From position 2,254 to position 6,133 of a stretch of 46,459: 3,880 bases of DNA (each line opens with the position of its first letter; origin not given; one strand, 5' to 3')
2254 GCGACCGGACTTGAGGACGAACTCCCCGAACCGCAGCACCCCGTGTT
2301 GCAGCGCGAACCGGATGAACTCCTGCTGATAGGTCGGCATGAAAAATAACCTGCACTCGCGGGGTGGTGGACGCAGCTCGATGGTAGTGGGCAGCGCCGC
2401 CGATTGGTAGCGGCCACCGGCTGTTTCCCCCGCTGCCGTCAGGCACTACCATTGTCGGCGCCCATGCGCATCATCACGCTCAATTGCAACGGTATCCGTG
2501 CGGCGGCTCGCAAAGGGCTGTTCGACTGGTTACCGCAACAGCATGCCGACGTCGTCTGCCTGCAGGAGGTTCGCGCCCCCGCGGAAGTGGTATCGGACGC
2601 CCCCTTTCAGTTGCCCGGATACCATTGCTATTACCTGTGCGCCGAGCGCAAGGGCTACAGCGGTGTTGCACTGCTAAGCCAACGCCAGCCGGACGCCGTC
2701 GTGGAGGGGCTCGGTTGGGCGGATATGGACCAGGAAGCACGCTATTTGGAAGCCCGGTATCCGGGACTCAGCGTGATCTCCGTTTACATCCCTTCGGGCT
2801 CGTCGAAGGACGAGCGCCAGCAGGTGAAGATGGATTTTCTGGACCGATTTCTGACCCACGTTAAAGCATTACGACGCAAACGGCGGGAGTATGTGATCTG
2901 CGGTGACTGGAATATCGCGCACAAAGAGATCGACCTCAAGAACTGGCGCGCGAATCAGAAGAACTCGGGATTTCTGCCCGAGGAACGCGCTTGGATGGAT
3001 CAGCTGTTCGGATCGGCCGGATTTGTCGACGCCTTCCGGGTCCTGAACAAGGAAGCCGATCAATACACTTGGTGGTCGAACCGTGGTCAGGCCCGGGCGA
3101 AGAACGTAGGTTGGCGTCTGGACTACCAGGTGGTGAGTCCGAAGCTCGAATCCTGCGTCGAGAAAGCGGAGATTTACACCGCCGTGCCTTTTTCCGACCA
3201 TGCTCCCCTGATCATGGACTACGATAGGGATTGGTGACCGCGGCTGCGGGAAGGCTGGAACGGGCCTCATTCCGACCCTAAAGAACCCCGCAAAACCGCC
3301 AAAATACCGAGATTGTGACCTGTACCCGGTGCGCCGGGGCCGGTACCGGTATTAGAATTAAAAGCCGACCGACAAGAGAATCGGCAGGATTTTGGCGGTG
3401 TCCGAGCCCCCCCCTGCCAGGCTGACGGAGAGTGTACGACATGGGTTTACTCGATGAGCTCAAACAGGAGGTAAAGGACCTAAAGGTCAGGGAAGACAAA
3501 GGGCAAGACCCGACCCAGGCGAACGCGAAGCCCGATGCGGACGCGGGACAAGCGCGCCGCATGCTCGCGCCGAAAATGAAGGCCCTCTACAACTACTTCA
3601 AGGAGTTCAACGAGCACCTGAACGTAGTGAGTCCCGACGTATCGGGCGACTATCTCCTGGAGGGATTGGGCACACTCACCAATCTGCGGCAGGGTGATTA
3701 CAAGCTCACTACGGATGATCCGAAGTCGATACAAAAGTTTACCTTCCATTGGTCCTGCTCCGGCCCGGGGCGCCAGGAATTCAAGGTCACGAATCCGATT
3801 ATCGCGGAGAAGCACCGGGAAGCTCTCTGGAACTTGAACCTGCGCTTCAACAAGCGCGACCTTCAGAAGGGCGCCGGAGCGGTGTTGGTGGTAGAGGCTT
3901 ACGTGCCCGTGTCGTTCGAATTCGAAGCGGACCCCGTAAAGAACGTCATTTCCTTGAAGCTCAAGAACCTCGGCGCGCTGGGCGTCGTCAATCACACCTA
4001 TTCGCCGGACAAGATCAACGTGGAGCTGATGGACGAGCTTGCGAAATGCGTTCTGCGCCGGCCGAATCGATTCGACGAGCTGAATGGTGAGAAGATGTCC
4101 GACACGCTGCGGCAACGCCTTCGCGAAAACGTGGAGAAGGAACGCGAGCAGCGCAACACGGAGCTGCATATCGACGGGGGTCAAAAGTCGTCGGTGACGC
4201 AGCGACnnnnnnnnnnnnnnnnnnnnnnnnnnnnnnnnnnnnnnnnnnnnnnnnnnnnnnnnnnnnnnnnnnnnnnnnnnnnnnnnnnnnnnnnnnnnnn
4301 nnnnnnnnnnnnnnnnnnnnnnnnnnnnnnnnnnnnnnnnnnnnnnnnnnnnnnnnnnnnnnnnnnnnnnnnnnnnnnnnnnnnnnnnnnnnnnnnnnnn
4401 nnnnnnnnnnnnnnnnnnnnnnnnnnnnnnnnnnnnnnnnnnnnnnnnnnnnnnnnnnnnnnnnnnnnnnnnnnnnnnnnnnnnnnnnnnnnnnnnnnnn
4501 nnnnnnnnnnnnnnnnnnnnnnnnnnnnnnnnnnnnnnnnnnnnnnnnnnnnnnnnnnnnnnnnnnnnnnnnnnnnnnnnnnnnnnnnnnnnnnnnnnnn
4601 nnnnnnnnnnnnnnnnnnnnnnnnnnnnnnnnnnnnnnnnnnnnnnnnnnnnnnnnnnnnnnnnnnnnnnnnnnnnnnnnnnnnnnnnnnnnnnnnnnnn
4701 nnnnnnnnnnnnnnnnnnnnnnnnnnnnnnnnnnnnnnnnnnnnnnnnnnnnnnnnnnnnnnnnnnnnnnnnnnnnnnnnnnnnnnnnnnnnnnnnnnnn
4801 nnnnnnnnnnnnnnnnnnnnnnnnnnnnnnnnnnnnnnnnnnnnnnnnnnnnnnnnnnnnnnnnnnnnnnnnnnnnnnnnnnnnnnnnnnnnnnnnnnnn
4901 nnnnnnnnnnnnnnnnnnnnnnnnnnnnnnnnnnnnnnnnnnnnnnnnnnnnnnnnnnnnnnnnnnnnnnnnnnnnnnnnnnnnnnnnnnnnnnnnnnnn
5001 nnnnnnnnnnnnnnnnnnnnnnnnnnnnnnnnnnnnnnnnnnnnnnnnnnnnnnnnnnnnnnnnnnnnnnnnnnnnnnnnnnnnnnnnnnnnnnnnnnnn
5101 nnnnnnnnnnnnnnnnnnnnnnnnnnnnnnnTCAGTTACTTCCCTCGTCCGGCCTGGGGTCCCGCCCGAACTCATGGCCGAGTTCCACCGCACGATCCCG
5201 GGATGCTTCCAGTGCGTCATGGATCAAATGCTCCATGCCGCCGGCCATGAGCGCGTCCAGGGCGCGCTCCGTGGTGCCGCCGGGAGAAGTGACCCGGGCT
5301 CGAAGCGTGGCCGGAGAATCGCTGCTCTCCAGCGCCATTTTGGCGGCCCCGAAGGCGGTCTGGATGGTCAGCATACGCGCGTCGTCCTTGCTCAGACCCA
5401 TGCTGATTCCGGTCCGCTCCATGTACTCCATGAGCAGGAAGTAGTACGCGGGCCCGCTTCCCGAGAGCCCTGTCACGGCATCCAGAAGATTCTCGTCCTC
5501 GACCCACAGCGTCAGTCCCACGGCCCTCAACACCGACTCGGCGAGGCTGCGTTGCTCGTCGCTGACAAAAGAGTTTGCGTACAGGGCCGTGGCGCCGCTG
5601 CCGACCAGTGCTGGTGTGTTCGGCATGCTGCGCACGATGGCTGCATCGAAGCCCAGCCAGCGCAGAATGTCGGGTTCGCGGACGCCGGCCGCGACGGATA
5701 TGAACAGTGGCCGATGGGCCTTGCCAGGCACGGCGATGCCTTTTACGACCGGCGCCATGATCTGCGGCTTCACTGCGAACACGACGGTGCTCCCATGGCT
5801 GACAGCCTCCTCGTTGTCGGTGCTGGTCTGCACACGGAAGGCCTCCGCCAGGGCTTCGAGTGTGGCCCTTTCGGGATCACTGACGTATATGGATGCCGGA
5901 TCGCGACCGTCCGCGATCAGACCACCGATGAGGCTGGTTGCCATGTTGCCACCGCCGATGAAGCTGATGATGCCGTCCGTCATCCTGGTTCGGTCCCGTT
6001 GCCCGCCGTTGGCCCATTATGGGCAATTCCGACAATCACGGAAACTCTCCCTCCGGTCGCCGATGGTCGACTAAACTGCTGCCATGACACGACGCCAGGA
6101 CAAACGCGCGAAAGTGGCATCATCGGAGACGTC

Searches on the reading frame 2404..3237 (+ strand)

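Call 62: search_protein_families(library=pfam, proteins=[window:2404-3237:+], max_evalue=0.0001)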
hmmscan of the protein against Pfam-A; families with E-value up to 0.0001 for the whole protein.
window:2404-3237:+ (277 aa): 1 family
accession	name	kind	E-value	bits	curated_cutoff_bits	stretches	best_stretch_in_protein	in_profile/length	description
PF03372.29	Exo_endo_phos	-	8.7e-34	117.6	24.5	1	24-266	1-225/225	Endonuclease/Exonuclease/phosphatase family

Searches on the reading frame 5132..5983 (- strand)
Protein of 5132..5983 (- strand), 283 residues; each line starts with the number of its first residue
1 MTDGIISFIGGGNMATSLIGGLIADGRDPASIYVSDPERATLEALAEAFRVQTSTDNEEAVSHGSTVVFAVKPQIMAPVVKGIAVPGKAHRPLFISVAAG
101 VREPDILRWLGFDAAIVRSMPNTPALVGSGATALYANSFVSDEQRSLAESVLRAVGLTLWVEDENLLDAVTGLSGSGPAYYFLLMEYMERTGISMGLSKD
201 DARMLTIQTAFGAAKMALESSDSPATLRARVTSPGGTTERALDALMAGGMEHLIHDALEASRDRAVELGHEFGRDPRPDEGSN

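Call 62: search_protein_families(library=pfam, proteins=[window:5132-5983:-], max_evalue=0.0001)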
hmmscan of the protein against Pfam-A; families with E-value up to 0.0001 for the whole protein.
window:5132-5983:- (283 aa): 2 families
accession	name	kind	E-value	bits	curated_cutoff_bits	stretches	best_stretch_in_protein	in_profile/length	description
PF14748.11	P5CR_dimer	-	3e-35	121.1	25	1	164-268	1-105/105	Pyrroline-5-carboxylate reductase dimerisation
PF03807.23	F420_oxidored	-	1.4e-18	67.7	21.6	1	6-100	2-94/94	NADP oxidoreductase coenzyme F420-dependent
